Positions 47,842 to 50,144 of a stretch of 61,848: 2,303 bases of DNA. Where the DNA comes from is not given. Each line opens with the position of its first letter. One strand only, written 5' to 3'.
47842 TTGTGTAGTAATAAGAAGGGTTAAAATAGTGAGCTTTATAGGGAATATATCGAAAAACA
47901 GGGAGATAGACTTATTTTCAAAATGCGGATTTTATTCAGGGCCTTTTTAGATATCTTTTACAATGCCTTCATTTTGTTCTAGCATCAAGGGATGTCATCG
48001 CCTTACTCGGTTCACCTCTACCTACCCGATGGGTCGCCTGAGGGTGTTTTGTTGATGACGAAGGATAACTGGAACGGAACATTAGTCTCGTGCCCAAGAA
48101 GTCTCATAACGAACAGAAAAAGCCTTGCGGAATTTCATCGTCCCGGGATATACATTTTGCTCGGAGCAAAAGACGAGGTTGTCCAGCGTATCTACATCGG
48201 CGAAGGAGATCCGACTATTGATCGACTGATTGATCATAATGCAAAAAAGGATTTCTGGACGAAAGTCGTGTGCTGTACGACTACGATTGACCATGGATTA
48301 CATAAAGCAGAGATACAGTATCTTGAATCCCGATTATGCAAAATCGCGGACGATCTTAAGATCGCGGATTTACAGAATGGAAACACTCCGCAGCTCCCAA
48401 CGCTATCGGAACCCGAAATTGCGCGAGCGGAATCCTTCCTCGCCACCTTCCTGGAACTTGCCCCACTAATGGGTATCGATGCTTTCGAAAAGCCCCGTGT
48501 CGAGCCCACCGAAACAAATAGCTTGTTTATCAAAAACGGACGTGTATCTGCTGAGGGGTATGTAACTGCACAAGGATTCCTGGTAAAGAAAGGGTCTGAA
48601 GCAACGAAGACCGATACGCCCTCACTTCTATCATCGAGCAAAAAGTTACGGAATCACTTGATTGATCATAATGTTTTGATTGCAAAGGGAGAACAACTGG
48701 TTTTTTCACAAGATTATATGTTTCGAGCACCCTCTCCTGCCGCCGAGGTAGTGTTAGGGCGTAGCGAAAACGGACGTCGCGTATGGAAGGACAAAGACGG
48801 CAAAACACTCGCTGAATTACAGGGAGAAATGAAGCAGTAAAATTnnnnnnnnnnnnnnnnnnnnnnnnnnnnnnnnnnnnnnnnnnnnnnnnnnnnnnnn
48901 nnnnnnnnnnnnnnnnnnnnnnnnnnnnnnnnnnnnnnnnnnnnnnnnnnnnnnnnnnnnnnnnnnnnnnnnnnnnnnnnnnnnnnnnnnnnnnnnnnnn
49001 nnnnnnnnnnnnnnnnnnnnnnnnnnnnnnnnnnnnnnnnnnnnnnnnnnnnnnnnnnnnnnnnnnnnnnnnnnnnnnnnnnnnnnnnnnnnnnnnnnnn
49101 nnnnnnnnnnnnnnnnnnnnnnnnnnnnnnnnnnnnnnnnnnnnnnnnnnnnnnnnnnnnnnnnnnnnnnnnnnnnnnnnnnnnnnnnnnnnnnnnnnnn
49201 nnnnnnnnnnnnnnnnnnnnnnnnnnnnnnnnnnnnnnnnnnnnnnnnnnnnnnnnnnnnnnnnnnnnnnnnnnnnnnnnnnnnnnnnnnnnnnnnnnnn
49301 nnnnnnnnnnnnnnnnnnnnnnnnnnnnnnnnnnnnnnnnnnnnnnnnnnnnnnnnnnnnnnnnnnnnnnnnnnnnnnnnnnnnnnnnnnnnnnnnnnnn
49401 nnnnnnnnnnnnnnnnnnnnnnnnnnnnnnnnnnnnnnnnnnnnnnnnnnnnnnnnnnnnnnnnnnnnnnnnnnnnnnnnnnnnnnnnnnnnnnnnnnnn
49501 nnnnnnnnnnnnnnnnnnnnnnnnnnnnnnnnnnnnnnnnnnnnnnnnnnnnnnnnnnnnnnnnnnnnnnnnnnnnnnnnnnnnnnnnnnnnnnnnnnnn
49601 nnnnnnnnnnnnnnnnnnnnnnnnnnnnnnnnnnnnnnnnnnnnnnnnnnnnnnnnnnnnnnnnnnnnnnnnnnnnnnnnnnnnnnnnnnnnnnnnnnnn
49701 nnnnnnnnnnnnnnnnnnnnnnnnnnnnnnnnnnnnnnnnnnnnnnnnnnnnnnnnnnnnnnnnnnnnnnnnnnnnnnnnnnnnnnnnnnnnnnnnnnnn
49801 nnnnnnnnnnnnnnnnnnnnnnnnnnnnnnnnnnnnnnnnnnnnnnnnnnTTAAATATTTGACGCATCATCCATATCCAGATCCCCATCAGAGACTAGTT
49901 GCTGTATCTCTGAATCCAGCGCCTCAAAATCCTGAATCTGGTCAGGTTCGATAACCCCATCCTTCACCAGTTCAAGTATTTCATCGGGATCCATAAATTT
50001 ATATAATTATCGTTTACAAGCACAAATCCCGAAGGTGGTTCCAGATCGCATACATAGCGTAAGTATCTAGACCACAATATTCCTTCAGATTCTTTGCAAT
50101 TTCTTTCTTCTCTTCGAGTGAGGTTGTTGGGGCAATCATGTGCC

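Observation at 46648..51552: Nuclease-rich accessory island: six consecutive genes with GIY-YIG, DUF6884-like, GIY-YIG+DUF4357-like, HEPN-like and PD-(D/E)xK/DUF2779-like domains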

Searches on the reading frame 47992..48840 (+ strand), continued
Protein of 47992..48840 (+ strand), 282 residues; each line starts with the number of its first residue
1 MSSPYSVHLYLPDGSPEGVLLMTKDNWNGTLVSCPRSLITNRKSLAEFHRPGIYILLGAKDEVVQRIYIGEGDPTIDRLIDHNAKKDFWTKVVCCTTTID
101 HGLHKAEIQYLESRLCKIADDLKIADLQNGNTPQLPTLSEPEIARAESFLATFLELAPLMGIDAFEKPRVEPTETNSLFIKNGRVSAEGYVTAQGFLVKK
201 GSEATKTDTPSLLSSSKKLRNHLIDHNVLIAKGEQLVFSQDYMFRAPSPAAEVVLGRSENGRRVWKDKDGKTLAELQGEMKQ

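Call 109: get_annotated_region(hit=H8, flank=6000)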
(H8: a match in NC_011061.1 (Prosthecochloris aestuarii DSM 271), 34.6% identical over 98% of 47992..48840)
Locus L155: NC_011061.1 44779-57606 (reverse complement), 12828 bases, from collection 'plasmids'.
description: Prosthecochloris aestuarii DSM 271 plasmid pPAES01, complete sequence
organism: Prosthecochloris aestuarii DSM 271 (NCBI taxid 290512)
taxonomy: Bacteria; Chlorobiota; Chlorobiia; Chlorobiales; Chlorobiaceae; Prosthecochloris; Prosthecochloris aestuarii; Prosthecochloris aestuarii DSM 271
host: -; source: -; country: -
typing (MOB-suite, as given by PLSDB): conjugative; replicon rep_cluster_1616; relaxase MOBP; mating-pair formation MPF_T
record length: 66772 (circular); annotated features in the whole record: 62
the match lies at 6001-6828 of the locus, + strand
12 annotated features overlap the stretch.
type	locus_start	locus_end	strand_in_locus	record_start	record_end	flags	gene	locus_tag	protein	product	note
CDS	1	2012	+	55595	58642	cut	-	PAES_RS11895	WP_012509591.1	type I restriction endonuclease subunit R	-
CDS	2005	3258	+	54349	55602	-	-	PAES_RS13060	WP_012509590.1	restriction endonuclease subunit S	GO:0006304 - DNA modification [Evidence IEA]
CDS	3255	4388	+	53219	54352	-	-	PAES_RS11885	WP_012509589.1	AAA family ATPase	-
CDS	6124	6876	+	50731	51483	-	-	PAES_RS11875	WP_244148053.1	GIY-YIG nuclease family protein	-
CDS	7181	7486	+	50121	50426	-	-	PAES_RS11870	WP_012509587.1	hypothetical protein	-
CDS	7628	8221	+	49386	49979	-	-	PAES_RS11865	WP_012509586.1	recombinase family protein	GO:0006310 - DNA recombination [Evidence IEA]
CDS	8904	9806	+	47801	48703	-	-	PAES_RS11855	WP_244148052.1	formylglycine-generating enzyme family protein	-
CDS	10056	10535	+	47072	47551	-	-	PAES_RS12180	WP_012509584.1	HRDC domain-containing protein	-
CDS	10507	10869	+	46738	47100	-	avd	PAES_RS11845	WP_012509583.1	diversity-generating retroelement protein Avd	-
CDS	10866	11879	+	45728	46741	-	-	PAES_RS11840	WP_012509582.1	RNA-directed DNA polymerase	-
CDS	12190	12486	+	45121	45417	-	-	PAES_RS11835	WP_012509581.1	hypothetical protein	-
CDS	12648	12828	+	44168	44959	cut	-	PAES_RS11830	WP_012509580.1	formylglycine-generating enzyme family protein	-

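Call 116: find_encoding_contigs(protein=P0248, flank=10000, max_places=2)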
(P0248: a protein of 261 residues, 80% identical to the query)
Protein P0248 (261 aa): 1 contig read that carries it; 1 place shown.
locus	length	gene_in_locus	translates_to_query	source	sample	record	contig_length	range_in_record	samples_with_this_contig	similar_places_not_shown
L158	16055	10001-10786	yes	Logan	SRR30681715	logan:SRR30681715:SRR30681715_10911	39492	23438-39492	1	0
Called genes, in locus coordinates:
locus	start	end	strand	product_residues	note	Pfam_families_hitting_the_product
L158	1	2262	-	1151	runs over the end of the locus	-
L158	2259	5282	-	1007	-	PF04313:HSDR_N, PF04851:ResIII, PF18766:SWI2_SNF2, PF22679:T1R_D3-like, PF11867:T1RH-like_C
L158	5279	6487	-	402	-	PF01420:Methylase_S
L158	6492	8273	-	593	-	PF12728:HTH_17 (weak), PF12161:HsdM_N, PF02384:N6_Mtase, PF05175:MTS (weak)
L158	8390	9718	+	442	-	PF00239:Resolvase, PF07508:Recombinase, PF13408:Zn_ribbon_recom (weak)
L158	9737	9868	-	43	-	-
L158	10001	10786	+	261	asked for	PF14267:DUF4357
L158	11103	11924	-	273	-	-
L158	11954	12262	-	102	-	-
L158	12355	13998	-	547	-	PF06418:CTP_synth_N, PF07722:Peptidase_C26 (faint), PF00117:GATase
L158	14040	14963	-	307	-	PF18075:FtsX_ECD, PF02687:FtsX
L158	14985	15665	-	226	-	PF02463:SMC_N (faint), PF00005:ABC_tran, PF13304:AAA_21 (faint)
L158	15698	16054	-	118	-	?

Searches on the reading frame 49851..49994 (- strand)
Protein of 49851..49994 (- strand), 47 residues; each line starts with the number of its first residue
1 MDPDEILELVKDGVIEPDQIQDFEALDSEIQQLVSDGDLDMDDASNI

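Call 3: search_protein_families(library=pfam, proteins=[window:49851-49994:-], max_evalue=0.1)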
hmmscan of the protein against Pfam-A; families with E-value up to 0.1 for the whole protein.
window:49851-49994:- (47 aa): 1 family
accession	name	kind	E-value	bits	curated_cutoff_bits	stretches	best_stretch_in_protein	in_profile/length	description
PF22746.1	SHOCT-like_DUF2089-C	-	0.0047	17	27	0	5-18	5-18/32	SHOCT-like domain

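Call 4: search_protein_families(library=padloc, proteins=[window:49851-49994:-], max_evalue=0.1)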
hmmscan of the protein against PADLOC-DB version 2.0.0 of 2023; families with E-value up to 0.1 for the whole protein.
window:49851-49994:- (47 aa): 0 families

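Call 5: search_protein_families(library=ncbifam, proteins=[window:49851-49994:-], max_evalue=0.1)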
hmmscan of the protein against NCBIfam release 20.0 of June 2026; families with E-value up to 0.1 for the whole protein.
window:49851-49994:- (47 aa): 1 family
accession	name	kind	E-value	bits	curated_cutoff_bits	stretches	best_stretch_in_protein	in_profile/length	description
NF007429.0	PRK09974.1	equivalog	0.047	13.6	125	1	11-44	74-108/114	type II toxin-antitoxin system PrlF family antitoxin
